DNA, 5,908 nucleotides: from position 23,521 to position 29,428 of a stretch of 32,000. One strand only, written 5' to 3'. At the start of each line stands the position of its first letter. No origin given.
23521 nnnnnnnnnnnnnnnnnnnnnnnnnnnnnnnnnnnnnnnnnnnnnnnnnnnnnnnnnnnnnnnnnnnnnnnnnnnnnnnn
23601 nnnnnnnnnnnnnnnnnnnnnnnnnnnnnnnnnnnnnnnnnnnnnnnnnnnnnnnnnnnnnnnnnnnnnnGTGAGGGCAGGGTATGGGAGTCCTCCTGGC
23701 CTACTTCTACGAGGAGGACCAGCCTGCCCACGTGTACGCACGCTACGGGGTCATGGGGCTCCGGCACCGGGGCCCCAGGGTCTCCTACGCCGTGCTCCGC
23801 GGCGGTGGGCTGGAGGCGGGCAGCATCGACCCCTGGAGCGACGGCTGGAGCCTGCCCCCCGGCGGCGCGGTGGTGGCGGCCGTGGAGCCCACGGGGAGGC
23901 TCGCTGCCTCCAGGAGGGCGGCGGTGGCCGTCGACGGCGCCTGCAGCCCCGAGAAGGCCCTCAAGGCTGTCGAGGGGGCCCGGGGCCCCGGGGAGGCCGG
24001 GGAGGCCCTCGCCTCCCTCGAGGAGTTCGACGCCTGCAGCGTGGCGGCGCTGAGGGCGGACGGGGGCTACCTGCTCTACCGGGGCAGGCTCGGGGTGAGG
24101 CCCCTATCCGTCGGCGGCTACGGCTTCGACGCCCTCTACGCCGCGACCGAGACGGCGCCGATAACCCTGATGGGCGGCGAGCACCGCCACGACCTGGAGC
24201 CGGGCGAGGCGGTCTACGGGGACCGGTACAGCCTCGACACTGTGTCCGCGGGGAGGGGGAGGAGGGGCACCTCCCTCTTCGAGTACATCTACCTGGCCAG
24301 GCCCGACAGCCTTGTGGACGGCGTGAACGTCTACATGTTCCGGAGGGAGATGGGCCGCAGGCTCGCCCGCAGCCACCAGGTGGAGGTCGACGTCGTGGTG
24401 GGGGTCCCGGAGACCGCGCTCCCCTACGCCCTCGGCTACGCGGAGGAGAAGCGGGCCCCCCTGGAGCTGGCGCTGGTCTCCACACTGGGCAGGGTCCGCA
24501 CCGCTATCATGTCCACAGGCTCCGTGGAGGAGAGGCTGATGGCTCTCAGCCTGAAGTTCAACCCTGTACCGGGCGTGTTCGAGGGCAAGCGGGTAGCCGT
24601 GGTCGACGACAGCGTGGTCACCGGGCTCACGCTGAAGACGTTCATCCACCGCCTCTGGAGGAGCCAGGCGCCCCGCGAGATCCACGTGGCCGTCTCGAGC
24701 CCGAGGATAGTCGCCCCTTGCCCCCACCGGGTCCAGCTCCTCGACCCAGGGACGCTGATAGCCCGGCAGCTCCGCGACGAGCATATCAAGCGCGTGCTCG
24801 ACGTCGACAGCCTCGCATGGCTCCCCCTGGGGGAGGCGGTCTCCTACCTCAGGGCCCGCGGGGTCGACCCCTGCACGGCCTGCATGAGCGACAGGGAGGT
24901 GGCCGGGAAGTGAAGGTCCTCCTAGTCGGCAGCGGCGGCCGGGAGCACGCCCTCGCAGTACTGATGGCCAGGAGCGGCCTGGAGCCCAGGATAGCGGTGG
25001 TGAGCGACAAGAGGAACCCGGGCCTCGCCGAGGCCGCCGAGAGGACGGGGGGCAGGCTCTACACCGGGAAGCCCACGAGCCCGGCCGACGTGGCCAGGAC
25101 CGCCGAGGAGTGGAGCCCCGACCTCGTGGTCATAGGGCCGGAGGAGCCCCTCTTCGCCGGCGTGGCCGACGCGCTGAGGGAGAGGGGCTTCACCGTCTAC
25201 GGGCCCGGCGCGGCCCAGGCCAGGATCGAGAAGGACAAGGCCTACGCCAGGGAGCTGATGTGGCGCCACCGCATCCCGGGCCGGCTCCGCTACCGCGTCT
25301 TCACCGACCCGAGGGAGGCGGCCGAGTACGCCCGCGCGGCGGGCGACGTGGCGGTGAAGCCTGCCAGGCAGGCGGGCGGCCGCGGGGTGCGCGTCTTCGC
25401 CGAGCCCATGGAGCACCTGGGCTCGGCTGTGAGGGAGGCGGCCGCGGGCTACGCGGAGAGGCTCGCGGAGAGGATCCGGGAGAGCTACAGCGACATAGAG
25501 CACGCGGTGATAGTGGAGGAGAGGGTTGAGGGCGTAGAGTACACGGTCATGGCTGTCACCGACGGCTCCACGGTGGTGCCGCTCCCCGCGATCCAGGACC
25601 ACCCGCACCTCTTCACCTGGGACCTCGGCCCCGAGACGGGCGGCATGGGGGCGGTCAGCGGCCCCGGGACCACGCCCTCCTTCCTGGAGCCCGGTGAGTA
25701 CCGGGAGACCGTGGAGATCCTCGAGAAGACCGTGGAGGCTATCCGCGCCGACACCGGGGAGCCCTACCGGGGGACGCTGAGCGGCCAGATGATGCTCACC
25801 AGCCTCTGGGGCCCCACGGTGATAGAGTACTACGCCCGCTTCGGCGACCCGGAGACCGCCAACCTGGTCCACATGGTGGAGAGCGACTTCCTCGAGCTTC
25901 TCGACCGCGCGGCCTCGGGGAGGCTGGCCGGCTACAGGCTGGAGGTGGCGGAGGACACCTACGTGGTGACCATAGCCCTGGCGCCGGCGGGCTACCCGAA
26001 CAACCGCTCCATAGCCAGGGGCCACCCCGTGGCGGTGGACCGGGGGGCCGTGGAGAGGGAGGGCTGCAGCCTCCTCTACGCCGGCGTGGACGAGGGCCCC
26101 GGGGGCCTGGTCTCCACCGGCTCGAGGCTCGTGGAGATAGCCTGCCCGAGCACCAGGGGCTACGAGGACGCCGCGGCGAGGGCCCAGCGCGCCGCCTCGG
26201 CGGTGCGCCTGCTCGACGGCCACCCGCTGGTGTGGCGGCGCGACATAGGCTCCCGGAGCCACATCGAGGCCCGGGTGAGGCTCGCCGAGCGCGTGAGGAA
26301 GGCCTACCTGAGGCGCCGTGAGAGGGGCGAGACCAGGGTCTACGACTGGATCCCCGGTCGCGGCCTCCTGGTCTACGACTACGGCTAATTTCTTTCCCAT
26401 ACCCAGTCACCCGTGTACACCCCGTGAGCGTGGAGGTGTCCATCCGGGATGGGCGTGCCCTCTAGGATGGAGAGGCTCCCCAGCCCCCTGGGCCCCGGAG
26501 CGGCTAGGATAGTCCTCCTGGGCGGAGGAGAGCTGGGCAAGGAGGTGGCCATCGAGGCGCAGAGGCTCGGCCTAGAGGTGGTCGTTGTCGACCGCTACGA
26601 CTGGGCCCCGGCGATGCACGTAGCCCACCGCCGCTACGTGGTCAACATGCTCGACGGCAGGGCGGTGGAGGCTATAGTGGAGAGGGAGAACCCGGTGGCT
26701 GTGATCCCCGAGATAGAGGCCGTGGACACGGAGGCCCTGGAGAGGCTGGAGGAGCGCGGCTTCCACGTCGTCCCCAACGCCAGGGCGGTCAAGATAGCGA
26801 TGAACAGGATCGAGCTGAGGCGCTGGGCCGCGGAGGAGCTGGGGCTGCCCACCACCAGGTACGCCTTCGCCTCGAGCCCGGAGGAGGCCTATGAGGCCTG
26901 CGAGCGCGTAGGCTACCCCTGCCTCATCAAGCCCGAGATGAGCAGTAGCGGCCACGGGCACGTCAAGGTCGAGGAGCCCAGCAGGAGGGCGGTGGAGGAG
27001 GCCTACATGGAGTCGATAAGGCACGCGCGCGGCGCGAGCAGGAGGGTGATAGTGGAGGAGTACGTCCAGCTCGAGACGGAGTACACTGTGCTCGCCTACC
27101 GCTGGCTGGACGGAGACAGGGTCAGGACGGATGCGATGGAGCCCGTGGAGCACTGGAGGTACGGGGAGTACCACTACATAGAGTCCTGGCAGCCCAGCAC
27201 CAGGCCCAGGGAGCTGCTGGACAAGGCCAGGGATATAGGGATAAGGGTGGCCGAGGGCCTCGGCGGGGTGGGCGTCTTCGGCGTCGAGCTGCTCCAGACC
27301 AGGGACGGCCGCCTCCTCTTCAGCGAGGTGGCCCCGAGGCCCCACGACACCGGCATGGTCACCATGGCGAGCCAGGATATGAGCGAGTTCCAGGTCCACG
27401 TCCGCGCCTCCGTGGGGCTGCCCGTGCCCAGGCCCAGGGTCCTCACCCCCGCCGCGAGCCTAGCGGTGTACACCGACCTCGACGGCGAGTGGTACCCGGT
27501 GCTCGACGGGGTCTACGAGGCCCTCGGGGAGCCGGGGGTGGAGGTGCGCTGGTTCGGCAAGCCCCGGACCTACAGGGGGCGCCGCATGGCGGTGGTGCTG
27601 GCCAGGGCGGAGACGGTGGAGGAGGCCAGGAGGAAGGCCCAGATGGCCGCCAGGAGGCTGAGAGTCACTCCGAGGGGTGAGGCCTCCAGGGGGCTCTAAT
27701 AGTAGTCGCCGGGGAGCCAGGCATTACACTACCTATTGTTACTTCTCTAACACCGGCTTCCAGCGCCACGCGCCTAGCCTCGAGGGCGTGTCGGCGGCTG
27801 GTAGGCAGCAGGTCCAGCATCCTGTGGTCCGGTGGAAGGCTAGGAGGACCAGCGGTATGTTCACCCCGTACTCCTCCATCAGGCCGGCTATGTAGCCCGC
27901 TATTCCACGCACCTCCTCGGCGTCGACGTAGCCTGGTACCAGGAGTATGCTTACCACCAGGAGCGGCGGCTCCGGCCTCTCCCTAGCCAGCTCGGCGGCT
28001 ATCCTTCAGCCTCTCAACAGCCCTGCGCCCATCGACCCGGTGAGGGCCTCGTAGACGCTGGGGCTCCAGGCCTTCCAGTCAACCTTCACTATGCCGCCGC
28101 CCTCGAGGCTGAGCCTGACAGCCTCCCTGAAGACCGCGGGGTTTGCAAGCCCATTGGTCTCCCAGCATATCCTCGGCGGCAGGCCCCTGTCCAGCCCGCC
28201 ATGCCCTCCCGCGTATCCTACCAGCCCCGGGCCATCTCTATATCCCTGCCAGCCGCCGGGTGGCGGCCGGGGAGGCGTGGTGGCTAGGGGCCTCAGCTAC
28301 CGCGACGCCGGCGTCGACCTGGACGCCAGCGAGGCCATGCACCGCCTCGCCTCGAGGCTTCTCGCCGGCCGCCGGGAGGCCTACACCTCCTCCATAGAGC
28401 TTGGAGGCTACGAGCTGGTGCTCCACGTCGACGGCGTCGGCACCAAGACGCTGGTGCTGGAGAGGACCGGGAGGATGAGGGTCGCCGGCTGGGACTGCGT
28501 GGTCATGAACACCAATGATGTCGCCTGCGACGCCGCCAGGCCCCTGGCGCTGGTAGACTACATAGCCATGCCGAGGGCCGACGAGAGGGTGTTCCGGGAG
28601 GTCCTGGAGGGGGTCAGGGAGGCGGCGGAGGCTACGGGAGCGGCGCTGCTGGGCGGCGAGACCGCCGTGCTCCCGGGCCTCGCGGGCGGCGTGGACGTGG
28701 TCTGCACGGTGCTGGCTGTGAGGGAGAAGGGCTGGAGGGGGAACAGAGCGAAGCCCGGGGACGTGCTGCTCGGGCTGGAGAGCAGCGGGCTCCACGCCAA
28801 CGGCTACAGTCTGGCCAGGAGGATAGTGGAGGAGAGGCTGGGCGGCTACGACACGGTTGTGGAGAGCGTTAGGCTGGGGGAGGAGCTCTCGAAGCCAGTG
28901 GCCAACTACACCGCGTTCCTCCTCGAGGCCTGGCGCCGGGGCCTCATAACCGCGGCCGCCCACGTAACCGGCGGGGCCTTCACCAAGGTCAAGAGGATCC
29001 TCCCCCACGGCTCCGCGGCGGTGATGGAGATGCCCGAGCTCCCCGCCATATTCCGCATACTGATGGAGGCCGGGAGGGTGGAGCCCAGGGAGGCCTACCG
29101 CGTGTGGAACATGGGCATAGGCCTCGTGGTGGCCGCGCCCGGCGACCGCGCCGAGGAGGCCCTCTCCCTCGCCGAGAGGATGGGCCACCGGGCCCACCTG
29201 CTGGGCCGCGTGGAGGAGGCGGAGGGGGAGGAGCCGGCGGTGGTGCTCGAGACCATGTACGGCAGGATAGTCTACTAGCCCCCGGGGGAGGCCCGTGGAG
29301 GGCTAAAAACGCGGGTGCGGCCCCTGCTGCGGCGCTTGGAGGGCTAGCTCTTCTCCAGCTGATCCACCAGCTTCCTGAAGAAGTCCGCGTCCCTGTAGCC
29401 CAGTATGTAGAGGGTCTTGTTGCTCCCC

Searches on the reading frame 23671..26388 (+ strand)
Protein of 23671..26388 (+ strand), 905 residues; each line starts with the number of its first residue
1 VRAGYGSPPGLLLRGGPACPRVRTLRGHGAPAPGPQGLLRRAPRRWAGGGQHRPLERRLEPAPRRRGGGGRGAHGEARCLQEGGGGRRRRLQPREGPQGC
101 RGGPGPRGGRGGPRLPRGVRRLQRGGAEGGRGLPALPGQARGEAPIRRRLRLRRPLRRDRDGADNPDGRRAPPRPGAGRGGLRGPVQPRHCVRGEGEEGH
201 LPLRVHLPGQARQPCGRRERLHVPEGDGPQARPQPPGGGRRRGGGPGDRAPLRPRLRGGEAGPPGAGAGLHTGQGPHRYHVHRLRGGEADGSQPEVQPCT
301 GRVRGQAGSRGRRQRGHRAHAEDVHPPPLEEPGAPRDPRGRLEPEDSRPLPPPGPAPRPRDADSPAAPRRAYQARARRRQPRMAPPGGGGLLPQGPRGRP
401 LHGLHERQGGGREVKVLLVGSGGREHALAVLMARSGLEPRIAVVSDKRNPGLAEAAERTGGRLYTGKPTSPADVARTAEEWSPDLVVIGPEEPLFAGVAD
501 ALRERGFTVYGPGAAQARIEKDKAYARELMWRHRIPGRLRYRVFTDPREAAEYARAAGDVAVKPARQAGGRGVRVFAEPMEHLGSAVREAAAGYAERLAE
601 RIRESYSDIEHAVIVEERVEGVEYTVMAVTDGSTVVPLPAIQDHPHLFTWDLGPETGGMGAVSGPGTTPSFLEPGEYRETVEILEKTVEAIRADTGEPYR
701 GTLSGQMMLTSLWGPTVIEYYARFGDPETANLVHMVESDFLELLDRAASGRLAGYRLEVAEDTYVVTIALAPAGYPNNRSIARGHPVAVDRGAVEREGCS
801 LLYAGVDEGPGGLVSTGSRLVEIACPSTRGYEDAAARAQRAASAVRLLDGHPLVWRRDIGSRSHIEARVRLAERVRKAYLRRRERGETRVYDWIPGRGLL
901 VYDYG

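Call 19: search_protein_families(library=pfam, proteins=[window:23671-26388:+], max_evalue=0.0001)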
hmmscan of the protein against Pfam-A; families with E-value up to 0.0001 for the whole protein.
window:23671-26388:+ (905 aa): 3 families
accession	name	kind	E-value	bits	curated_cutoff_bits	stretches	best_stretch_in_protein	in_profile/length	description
PF01071.24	GARS_A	-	3e-41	141.8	27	1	522-729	2-194/194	Phosphoribosylglycinamide synthetase, ATP-grasp (A) domain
PF02844.21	GARS_N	-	6.6e-23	81.8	29.5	1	415-520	2-100/100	Phosphoribosylglycinamide synthetase, N domain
PF02843.22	GARS_C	-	7.1e-09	36.3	34.8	1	766-862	2-92/92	Phosphoribosylglycinamide synthetase, C domain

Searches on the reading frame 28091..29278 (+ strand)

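Call 19: search_protein_families(library=pfam, proteins=[window:28091-29278:+], max_evalue=0.0001)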
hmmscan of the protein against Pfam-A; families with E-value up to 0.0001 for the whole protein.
window:28091-29278:+ (395 aa): 2 families
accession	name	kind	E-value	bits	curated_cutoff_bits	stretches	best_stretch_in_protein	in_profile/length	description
PF02769.27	AIRS_C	-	8.6e-24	84.9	23.1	1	221-381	1-152/156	AIR synthase related protein, C-terminal domain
PF00586.29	AIRS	-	2.9e-21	76.4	24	1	105-209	11-110/112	AIR synthase related protein, N-terminal domain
